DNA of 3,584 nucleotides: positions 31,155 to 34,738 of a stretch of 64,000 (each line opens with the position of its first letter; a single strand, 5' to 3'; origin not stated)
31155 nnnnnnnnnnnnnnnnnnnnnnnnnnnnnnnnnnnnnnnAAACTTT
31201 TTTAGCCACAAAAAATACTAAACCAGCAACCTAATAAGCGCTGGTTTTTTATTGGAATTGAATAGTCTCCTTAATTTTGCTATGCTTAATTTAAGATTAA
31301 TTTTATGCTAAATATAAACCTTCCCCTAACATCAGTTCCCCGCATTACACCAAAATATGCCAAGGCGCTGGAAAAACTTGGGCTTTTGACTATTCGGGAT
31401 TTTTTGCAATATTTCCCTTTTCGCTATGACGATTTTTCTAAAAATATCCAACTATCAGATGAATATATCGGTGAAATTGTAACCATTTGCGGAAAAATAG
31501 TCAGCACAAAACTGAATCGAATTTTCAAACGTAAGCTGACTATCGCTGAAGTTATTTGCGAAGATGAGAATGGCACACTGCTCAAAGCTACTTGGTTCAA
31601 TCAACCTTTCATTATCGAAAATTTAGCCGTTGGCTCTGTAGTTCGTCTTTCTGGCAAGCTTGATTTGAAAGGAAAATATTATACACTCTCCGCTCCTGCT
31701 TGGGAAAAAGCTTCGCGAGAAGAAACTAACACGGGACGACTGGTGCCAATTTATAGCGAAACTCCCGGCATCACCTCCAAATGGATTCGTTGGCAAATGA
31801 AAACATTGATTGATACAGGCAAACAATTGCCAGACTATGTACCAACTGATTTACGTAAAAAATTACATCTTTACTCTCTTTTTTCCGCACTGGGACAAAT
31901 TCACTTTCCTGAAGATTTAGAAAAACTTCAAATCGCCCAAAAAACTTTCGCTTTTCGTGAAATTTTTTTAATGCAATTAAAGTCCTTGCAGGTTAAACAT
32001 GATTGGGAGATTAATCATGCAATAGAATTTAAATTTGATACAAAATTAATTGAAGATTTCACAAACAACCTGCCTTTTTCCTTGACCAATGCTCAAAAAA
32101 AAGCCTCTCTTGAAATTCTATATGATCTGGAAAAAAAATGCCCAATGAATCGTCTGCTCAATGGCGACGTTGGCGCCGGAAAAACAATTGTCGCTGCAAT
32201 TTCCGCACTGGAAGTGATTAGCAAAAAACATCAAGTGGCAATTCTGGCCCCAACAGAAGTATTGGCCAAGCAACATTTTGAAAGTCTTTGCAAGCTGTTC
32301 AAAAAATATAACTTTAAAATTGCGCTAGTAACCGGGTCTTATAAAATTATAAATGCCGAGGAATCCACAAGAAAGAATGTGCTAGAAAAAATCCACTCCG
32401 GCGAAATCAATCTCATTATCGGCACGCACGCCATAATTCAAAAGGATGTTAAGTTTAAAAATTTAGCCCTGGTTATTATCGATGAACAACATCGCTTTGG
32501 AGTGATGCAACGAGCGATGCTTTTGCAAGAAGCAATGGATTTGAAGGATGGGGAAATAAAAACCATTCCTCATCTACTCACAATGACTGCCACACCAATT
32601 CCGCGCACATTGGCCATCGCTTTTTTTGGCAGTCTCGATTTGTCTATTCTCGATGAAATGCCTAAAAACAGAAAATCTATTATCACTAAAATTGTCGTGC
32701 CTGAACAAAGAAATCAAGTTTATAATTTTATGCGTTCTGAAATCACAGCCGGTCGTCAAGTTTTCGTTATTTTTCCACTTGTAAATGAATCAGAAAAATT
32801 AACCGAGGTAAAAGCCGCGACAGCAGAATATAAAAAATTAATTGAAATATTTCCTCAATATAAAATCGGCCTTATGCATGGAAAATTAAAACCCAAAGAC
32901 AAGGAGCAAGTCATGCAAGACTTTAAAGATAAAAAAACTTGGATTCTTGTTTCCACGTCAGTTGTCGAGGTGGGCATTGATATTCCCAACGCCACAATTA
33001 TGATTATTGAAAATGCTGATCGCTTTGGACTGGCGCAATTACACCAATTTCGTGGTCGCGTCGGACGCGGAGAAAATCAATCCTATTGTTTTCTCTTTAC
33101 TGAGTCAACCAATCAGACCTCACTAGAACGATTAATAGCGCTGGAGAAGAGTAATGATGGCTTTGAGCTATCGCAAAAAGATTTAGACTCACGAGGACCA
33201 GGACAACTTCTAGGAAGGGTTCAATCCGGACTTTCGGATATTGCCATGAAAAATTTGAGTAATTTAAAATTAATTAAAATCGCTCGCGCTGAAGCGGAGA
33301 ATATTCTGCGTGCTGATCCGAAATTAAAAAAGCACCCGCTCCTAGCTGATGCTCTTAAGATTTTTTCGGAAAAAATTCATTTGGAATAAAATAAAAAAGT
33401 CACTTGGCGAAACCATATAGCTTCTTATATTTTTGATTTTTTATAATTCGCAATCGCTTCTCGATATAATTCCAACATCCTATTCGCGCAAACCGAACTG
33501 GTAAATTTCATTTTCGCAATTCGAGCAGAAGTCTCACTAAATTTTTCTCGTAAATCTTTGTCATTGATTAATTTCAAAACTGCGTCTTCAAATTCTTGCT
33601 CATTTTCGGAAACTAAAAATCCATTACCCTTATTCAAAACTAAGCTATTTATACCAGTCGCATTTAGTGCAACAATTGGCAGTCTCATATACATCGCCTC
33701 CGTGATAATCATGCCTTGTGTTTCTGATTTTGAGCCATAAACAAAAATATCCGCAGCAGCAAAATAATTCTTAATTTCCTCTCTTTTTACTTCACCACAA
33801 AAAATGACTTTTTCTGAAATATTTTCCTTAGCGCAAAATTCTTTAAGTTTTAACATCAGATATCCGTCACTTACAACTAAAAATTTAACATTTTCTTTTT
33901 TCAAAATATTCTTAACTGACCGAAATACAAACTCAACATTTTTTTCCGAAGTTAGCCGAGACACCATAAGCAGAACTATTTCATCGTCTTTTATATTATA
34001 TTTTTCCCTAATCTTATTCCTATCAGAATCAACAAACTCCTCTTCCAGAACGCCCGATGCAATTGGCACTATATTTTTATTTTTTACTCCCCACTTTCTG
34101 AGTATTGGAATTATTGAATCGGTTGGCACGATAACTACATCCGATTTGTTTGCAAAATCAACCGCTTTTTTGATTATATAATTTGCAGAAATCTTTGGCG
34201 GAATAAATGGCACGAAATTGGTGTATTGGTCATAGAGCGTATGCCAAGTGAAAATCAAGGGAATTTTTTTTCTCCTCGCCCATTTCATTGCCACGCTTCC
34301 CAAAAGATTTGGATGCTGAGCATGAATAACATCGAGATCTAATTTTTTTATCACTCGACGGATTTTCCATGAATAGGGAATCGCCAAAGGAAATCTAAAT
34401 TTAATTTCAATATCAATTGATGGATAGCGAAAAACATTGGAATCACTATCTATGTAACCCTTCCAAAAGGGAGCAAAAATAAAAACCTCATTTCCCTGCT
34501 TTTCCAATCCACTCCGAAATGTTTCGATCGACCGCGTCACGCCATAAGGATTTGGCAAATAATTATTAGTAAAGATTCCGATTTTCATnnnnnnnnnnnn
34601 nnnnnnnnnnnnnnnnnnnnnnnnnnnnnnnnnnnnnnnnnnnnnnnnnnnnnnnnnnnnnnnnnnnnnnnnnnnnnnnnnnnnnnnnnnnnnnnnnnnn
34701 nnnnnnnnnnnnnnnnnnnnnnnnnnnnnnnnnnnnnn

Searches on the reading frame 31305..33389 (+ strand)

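Call 22: search_protein_families(library=pfam, proteins=[window:31305-33389:+], max_evalue=0.001)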
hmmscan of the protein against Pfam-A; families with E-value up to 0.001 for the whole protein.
window:31305-33389:+ (694 aa): 8 families
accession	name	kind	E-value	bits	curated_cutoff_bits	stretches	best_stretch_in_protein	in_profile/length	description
PF00270.35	DEAD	-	3.5e-24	85.8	26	1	264-435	4-163/167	DEAD/DEAH box helicase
PF00271.37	Helicase_C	-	3.8e-24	85.5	23.5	1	480-588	12-108/110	Helicase conserved C-terminal domain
PF17191.10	RecG_wedge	-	3.3e-19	69.5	23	1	13-167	7-157/162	RecG wedge domain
PF04851.21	ResIII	-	8.6e-13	49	22.5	1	259-431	3-162/164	Type III restriction enzyme, res subunit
PF19833.4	RecG_dom3_C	-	8.7e-10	39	26.8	1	617-676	2-63/87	ATP-dependent DNA helicase RecG, domain 3, C-terminal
PF22590.2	Cas3-like_C_2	-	1.1e-06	29.3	27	1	501-589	11-104/106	CRISPR-associated nuclease/helicase Cas3, C-terminal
PF00176.29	SNF2-rel_dom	-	3.3e-06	26.9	24.9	1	266-437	3-169/290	SNF2-related domain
PF01336.31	tRNA_anti-codon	-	1.8e-05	25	27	1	59-134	1-73/75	OB-fold nucleic acid binding domain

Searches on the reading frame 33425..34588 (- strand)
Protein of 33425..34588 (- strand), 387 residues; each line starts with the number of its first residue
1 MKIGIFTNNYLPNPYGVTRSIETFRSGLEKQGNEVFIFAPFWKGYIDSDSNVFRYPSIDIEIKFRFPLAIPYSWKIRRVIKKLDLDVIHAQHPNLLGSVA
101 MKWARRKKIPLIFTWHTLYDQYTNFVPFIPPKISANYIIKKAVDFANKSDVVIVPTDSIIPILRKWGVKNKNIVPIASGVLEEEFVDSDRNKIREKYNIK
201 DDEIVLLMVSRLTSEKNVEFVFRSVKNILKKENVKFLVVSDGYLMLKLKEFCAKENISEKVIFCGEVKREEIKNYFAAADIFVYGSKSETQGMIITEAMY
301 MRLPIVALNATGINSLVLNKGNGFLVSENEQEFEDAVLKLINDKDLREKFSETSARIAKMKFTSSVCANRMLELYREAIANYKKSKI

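Call 22: search_protein_families(library=pfam, proteins=[window:33425-34588:-], max_evalue=0.001)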
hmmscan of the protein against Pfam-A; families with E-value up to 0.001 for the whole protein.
window:33425-34588:- (387 aa): 6 families
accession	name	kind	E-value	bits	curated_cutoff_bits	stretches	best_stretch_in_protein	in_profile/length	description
PF00534.26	Glycos_transf_1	-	8.2e-36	123.6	26.4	1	189-354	1-169/172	Glycosyl transferases group 1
PF13692.12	Glyco_trans_1_4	-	2.1e-29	103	27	1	205-343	3-142/142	Glycosyl transferases group 1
PF13439.12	Glyco_transf_4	-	2.8e-27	96.2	28.5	1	16-180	3-166/170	Glycosyltransferase Family 4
PF13579.12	Glyco_trans_4_4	-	1.5e-12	48.6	29.7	1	16-177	2-156/158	Glycosyl transferase 4-like domain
PF02350.25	Epimerase_2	-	1.2e-05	24.7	30.6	1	149-352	123-328/347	UDP-N-acetylglucosamine 2-epimerase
PF13477.12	Glyco_trans_4_2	-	7.6e-05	23.3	23.4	1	27-120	19-113/139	Glycosyl transferase 4-like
